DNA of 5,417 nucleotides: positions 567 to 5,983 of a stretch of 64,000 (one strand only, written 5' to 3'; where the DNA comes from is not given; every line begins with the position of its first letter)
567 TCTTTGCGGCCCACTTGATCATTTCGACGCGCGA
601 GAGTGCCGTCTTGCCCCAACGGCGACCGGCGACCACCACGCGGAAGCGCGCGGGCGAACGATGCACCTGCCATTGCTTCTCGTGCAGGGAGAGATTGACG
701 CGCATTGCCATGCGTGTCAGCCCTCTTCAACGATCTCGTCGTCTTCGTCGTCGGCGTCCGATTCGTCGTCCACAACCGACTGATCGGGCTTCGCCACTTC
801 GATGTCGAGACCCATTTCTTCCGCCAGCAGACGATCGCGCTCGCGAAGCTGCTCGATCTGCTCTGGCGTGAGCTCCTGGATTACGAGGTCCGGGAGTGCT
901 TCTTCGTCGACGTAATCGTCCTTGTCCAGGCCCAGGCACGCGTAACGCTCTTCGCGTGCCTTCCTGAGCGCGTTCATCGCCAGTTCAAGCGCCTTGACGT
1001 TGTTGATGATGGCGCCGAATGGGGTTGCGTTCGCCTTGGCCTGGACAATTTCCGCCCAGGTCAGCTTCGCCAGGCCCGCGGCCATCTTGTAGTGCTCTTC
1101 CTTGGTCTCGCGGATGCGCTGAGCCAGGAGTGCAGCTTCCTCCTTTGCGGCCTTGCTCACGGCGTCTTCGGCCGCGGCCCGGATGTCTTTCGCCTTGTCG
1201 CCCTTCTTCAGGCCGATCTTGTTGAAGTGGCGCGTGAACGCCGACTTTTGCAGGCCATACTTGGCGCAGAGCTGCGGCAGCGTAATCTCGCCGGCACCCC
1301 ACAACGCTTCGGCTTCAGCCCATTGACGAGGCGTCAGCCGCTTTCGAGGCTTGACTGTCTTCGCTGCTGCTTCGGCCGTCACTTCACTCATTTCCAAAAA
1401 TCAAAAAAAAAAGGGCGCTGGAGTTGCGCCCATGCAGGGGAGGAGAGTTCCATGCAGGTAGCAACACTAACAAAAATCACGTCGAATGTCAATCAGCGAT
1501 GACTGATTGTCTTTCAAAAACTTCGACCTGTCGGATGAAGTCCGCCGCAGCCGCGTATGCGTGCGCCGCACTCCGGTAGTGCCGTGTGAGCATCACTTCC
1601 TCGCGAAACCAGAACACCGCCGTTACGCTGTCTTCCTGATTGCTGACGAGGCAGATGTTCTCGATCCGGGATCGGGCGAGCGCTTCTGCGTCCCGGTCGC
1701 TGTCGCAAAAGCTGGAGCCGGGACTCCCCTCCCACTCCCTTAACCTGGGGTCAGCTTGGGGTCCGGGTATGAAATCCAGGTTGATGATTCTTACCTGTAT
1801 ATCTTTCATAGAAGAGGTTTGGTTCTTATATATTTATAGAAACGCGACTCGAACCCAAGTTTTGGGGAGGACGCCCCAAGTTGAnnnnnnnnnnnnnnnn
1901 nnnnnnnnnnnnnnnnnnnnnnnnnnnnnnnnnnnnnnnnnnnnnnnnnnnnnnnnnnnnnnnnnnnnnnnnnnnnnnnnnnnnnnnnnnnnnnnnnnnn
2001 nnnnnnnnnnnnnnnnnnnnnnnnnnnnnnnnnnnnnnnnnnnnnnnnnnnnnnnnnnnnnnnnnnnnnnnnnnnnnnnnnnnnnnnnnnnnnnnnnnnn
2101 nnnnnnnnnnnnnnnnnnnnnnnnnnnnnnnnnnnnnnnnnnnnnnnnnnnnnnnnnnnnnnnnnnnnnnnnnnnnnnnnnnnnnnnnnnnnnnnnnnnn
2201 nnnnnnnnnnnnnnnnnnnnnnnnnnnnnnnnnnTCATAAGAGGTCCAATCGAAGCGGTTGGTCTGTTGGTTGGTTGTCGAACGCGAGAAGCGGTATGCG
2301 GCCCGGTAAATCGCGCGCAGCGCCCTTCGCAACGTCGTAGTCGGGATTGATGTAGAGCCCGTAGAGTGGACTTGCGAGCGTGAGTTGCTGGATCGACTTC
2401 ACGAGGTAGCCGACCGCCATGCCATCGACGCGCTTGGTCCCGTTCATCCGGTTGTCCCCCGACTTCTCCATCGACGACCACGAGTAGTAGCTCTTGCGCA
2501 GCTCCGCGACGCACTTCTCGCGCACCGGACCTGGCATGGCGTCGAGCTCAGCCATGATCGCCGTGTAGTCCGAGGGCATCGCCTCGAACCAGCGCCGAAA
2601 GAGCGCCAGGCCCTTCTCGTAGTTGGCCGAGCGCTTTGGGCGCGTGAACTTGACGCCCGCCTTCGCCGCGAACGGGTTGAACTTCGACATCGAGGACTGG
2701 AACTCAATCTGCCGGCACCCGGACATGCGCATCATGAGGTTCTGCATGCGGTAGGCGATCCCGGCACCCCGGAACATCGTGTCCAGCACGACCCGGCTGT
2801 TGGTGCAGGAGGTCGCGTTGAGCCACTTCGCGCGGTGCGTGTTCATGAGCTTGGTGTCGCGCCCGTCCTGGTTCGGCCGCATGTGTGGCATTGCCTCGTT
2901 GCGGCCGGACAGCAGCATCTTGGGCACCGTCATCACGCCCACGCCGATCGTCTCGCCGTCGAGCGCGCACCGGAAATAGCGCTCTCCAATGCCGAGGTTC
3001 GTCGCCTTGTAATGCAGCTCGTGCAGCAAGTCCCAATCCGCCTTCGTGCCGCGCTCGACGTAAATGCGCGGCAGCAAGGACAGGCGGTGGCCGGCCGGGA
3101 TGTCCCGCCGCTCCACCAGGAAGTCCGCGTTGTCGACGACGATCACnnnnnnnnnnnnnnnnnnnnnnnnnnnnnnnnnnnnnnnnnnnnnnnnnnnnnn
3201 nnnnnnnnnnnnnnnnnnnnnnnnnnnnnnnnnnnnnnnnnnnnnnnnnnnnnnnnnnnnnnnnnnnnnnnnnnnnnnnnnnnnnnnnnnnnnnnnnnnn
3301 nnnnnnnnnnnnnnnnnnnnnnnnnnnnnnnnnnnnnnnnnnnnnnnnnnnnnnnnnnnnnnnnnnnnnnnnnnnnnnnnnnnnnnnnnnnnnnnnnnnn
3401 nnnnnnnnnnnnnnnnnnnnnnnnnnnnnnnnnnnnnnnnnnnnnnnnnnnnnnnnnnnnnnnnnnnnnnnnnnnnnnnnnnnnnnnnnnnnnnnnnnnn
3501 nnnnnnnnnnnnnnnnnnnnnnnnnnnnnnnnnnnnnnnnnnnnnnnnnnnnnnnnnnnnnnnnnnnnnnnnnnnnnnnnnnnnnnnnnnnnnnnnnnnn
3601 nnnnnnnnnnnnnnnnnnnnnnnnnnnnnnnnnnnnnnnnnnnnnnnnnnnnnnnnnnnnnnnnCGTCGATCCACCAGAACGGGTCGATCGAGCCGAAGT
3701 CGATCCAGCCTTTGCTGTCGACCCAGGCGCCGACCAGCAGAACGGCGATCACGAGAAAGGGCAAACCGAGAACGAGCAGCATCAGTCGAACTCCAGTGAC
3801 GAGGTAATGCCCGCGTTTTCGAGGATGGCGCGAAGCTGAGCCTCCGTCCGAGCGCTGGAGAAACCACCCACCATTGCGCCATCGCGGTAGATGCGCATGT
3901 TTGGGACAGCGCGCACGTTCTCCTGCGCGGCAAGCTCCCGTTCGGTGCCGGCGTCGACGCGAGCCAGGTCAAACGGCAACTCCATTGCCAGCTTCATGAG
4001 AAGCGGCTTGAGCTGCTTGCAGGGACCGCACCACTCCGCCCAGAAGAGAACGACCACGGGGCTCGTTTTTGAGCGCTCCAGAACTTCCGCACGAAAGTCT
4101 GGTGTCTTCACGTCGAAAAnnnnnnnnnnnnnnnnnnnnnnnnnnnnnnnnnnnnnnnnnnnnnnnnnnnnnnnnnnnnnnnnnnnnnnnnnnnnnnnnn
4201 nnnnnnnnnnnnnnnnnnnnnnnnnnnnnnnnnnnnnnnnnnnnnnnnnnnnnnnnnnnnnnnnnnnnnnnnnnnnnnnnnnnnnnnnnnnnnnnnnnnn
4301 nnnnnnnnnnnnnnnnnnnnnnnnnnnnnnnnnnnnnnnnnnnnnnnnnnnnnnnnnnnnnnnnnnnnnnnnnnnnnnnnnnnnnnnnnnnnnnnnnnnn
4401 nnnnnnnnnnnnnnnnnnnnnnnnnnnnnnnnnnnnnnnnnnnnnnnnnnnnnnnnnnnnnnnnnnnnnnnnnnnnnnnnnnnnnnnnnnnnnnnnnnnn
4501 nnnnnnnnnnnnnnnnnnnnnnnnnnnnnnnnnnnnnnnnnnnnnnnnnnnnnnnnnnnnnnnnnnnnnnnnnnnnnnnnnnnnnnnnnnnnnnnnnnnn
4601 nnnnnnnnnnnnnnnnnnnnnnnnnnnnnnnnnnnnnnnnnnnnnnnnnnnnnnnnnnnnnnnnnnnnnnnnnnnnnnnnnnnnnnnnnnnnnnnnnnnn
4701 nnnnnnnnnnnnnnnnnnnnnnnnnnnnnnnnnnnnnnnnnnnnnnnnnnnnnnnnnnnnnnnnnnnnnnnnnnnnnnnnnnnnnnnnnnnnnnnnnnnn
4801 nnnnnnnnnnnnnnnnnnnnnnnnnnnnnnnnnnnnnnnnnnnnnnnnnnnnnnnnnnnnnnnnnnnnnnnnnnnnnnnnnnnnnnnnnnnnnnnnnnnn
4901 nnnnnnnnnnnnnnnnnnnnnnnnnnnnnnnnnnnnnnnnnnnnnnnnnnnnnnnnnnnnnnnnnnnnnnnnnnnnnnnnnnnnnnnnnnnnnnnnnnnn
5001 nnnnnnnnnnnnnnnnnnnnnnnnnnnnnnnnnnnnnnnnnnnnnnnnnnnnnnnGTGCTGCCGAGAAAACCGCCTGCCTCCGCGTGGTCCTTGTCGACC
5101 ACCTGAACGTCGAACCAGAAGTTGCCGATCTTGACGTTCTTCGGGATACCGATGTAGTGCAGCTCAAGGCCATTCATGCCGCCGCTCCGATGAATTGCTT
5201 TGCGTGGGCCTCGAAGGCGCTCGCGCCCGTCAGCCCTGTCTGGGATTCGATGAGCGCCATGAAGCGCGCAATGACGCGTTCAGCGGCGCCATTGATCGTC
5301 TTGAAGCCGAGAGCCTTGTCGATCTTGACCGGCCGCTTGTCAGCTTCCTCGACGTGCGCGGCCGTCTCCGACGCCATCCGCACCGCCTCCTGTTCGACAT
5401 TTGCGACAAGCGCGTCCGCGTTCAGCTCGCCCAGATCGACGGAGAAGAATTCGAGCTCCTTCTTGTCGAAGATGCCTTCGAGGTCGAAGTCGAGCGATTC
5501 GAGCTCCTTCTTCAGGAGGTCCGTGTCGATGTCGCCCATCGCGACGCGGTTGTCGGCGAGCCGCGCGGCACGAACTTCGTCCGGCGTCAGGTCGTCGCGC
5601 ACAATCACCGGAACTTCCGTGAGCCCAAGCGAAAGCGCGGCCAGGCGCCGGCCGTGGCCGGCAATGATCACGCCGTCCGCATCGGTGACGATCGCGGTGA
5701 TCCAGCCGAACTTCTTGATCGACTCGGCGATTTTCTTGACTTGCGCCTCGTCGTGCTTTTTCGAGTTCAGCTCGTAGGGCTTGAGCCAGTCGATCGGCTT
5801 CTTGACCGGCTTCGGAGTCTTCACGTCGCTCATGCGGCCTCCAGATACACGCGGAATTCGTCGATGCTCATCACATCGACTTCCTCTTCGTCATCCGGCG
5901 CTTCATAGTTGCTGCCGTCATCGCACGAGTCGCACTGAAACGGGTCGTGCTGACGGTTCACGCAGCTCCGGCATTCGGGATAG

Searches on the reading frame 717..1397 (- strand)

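Call 84: search_protein_families(library=phrogs, proteins=[window:717-1397:-], max_evalue=0.0001)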
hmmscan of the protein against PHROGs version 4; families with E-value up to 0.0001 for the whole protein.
window:717-1397:- (226 aa): 1 family
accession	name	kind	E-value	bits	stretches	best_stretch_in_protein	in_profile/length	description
phrog_867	-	DNA, RNA and nucleotide metabolism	4.8e-59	200.9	1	16-226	7-218/220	DNA binding domain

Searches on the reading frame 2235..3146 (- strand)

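Call 32: search_protein_families(library=pfam, proteins=[window:2235-3146:-], max_evalue=0.001)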
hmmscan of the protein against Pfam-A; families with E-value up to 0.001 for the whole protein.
window:2235-3146:- (303 aa): 0 families

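Call 84: search_protein_families(library=phrogs, proteins=[window:2235-3146:-], max_evalue=0.0001)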
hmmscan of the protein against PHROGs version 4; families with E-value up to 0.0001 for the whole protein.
window:2235-3146:- (303 aa): 1 family
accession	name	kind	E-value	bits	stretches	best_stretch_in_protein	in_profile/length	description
phrog_886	-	moron, auxiliary metabolic gene and host takeover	3e-128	428.2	1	3-302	1-293/295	ABC transporter ATP-binding subunit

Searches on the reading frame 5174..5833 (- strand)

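Call 32: search_protein_families(library=pfam, proteins=[window:5174-5833:-], max_evalue=0.001)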
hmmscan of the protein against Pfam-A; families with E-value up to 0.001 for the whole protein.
window:5174-5833:- (219 aa): 1 family
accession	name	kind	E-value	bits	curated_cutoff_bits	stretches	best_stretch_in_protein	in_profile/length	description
PF02195.25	ParB_N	-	8.8e-06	26.1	26.3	1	25-89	20-87/95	ParB N-terminal domain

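Call 84: search_protein_families(library=phrogs, proteins=[window:5174-5833:-], max_evalue=0.0001)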
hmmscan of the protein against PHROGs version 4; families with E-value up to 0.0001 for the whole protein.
window:5174-5833:- (219 aa): 17 families
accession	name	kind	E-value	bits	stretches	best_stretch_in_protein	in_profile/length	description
phrog_930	-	DNA, RNA and nucleotide metabolism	1.1e-78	265.2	1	12-213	10-215/223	ParB-like partition protein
phrog_620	-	DNA, RNA and nucleotide metabolism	1.8e-43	150.2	1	7-157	7-149/217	ParB-like partition protein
phrog_498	-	other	9.5e-37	127.8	1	5-138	31-171/633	DNA methyltransferase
phrog_15396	-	DNA, RNA and nucleotide metabolism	8.7e-31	108.6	1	13-166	8-164/258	ParB-like partition nuclease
phrog_8071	-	DNA, RNA and nucleotide metabolism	2.3e-24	87.3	1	11-147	9-136/389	ParB-like partition protein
phrog_940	-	DNA, RNA and nucleotide metabolism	1.2e-21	78.4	1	12-157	9-147/388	nuclease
phrog_9353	-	unknown function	1.5e-17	65.3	1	17-161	19-169/245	-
phrog_18056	-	DNA, RNA and nucleotide metabolism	4.3e-15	56.5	1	12-109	6-88/387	ParB-like partition nuclease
phrog_723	-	DNA, RNA and nucleotide metabolism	1.2e-14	55.7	1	13-201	17-203/223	ParB-like partition protein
phrog_3264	-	DNA, RNA and nucleotide metabolism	5.4e-12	47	1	24-103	64-148/337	ParB-like partition protein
phrog_5475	-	unknown function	6.4e-11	42.7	1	12-92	6-87/458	-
phrog_4715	-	DNA, RNA and nucleotide metabolism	4.2e-09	36.3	1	13-95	151-237/630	ParB-like partition protein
phrog_7405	-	unknown function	1.8e-08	35.4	1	11-149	26-167/250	-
phrog_6218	-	DNA, RNA and nucleotide metabolism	5.5e-08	33.4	1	31-95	26-96/506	ParB-like partition protein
phrog_26377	-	DNA, RNA and nucleotide metabolism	4.5e-07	30.6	1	12-86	9-84/326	ParB-like partition protein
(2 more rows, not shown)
